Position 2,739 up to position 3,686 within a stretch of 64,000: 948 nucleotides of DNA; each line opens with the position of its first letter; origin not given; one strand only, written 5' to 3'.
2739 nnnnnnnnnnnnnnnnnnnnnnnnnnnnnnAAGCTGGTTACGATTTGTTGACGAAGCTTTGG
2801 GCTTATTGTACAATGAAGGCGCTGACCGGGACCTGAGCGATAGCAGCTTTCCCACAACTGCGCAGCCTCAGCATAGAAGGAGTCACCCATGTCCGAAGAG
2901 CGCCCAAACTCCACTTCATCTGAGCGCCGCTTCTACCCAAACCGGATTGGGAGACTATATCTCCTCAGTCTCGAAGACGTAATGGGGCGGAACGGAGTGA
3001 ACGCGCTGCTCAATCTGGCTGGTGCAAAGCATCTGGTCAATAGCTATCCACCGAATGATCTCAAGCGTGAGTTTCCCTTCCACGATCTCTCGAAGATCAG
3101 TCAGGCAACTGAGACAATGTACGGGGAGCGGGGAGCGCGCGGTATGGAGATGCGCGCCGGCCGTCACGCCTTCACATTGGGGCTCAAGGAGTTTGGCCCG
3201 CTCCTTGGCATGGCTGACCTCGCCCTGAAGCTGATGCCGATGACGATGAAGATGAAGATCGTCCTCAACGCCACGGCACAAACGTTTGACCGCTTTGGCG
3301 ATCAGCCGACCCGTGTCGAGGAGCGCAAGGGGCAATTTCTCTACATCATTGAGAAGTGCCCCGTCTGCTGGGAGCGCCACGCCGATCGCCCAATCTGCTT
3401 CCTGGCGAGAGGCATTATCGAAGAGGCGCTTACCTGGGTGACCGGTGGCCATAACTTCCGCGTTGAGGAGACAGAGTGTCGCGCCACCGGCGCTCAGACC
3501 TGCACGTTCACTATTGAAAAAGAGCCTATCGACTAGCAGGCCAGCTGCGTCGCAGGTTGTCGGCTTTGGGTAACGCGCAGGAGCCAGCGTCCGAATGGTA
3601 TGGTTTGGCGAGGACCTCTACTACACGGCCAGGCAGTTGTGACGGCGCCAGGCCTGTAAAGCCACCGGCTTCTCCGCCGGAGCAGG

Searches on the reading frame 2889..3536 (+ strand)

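Call 56: search_protein_families(library=pfam, proteins=[window:2889-3536:+])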
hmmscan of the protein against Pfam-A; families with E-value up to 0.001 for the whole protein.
window:2889-3536:+ (215 aa): 2 families
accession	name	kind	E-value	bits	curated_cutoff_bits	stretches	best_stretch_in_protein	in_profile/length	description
PF02830.23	V4R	-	6.5e-13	49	31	1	153-210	4-61/62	V4R domain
PF18546.6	MetOD1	-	4.1e-06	27.4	23.8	1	125-209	60-141/142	Methanogen output domain 1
